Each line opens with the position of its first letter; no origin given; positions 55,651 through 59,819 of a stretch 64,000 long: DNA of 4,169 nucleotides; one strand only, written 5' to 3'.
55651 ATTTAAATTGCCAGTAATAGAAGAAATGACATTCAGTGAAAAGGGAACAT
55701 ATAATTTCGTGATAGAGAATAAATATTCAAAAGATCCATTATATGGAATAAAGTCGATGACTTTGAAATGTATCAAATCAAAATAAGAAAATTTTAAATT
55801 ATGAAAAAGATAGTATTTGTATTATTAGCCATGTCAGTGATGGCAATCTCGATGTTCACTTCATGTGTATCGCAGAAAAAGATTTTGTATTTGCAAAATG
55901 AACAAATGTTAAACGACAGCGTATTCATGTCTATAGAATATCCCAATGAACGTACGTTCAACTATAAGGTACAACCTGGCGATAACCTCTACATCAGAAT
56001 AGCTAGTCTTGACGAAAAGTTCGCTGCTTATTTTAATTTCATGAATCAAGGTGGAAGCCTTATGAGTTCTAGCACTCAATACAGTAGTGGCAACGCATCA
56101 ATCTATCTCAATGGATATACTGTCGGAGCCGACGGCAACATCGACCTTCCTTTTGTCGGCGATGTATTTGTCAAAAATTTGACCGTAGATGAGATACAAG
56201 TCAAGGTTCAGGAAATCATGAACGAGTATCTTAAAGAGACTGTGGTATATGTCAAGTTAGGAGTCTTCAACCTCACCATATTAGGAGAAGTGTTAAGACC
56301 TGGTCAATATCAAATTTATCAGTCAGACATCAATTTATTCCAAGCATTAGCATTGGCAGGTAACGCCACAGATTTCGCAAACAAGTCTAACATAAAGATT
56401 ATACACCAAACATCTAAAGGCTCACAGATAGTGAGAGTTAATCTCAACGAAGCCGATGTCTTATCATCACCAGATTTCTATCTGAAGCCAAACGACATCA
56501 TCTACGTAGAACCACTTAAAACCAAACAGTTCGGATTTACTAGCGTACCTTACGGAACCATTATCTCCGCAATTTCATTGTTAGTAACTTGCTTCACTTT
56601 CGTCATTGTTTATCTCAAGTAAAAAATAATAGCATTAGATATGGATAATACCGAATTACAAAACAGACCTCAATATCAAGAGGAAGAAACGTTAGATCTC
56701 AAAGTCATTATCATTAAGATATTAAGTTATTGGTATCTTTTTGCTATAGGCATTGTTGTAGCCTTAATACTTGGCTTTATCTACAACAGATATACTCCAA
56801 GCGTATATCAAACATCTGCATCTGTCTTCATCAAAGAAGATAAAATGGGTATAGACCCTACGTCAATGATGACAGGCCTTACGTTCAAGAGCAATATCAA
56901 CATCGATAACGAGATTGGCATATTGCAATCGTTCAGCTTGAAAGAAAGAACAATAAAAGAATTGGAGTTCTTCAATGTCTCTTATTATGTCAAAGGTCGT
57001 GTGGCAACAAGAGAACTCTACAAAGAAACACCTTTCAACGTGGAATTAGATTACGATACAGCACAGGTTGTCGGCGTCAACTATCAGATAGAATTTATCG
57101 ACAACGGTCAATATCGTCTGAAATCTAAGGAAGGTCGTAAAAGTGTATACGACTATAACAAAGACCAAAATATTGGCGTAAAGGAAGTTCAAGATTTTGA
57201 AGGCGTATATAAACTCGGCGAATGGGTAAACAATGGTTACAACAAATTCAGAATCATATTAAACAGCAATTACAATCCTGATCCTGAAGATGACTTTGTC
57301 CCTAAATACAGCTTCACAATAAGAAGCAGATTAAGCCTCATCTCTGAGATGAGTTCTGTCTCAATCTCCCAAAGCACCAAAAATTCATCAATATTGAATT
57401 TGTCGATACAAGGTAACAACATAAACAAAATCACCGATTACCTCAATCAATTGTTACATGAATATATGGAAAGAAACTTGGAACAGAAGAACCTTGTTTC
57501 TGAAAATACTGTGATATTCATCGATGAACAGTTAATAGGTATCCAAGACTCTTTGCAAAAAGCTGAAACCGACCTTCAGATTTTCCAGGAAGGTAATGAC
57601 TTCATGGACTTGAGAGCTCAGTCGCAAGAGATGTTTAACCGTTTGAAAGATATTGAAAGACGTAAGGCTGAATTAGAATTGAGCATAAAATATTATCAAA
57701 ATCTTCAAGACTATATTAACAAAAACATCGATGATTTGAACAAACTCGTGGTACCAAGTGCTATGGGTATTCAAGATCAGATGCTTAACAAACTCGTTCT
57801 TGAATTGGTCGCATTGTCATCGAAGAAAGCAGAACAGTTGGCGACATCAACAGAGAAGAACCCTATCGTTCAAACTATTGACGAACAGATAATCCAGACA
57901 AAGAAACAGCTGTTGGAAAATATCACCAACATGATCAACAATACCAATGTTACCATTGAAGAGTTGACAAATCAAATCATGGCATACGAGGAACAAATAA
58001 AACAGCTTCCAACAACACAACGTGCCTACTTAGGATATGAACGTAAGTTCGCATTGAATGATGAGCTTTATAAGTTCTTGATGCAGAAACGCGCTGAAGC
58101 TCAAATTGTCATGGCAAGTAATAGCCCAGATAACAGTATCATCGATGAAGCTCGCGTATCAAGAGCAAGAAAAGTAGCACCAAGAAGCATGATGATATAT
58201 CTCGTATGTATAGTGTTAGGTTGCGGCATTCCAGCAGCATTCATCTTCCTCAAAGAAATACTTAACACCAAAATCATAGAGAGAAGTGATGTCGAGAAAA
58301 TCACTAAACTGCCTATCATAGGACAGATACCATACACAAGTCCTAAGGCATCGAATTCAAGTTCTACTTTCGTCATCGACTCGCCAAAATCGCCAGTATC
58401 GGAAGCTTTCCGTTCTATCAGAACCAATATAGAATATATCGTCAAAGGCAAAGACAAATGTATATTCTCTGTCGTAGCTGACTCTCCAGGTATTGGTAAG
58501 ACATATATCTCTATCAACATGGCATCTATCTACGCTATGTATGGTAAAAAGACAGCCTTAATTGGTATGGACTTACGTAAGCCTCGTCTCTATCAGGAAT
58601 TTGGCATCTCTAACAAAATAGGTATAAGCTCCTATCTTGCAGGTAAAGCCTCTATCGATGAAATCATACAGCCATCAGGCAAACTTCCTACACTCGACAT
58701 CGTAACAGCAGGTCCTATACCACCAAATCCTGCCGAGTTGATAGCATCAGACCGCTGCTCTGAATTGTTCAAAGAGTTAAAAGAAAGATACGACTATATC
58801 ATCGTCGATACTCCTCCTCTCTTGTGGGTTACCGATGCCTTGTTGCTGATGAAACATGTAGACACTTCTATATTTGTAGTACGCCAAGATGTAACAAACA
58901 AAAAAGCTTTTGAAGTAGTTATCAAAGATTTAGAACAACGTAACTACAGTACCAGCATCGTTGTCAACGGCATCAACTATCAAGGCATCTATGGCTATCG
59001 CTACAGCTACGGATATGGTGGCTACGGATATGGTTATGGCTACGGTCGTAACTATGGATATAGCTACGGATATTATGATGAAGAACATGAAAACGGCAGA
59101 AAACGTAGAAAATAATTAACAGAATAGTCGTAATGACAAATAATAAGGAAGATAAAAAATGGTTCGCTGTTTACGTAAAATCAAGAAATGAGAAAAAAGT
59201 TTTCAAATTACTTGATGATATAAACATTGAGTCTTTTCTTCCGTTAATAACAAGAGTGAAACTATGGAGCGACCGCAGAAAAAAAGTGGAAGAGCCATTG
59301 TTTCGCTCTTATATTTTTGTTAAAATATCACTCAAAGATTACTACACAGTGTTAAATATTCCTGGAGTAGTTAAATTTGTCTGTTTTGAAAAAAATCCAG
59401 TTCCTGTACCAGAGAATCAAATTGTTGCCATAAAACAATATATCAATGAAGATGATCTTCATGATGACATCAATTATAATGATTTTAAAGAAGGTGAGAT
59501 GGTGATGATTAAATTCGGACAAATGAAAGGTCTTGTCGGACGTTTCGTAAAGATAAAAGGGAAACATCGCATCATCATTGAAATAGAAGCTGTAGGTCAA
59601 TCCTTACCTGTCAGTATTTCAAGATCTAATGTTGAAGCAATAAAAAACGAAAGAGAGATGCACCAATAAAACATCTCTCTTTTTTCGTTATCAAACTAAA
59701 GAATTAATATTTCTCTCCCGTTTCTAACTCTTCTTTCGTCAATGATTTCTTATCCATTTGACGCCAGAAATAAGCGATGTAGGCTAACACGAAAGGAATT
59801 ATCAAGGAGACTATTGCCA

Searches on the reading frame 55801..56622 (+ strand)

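Call 57: search_protein_families(library=pfam, proteins=[window:55801-56622:+], max_evalue=0.00001)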
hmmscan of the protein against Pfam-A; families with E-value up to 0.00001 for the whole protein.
window:55801-56622:+ (273 aa): 2 families
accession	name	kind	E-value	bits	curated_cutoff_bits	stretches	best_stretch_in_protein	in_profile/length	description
PF02563.21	Poly_export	-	2.2e-14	53.8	28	1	53-153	5-76/77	Polysaccharide biosynthesis/export protein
PF22461.2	SLBB_2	-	1.3e-07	32.1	27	1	159-236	4-79/79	SLBB domain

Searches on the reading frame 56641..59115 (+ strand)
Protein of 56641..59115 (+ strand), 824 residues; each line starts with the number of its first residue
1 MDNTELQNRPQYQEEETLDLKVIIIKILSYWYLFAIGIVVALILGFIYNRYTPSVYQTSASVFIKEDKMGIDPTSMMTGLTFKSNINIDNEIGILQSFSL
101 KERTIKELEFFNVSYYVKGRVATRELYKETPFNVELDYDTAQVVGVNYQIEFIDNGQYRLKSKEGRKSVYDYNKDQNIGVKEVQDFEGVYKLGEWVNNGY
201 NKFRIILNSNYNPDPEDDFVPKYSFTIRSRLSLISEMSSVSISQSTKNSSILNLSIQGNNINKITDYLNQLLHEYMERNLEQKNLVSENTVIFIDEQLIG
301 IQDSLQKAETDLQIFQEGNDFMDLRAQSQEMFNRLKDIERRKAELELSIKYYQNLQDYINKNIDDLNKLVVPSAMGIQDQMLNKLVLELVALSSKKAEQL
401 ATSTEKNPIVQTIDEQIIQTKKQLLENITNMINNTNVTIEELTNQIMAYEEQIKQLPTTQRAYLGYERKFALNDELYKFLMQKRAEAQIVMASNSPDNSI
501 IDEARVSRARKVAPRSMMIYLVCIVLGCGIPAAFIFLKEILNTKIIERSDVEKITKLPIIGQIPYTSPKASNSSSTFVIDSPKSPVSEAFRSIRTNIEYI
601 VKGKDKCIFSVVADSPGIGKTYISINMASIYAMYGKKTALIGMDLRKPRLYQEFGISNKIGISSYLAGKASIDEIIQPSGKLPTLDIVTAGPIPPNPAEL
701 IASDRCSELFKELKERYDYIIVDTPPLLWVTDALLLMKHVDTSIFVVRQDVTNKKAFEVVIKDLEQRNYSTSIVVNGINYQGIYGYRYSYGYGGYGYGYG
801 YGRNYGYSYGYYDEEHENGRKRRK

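Call 57: search_protein_families(library=pfam, proteins=[window:56641-59115:+], max_evalue=0.00001)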
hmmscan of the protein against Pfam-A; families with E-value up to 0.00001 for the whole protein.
window:56641-59115:+ (824 aa): 2 families
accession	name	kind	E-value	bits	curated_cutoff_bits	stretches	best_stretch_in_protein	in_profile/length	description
PF13807.11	GNVR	-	4.4e-09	36.6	27.7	1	459-539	2-81/82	G-rich domain on putative tyrosine kinase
PF13614.12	AAA_31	-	2e-08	34.8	27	1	611-746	6-146/177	AAA domain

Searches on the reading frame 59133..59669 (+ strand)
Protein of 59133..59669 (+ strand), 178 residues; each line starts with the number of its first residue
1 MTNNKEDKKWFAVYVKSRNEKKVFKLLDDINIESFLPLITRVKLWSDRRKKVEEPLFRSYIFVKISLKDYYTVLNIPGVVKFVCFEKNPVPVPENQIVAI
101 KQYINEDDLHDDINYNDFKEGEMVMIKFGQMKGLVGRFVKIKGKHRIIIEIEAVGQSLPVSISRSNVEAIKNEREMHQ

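Call 57: search_protein_families(library=pfam, proteins=[window:59133-59669:+], max_evalue=0.00001)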
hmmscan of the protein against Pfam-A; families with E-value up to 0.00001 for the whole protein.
window:59133-59669:+ (178 aa): 1 family
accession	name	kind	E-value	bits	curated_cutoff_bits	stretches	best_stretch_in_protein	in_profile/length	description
PF02357.24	NusG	-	1.8e-20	73.7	22.2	1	8-100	1-92/93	Transcription termination factor nusG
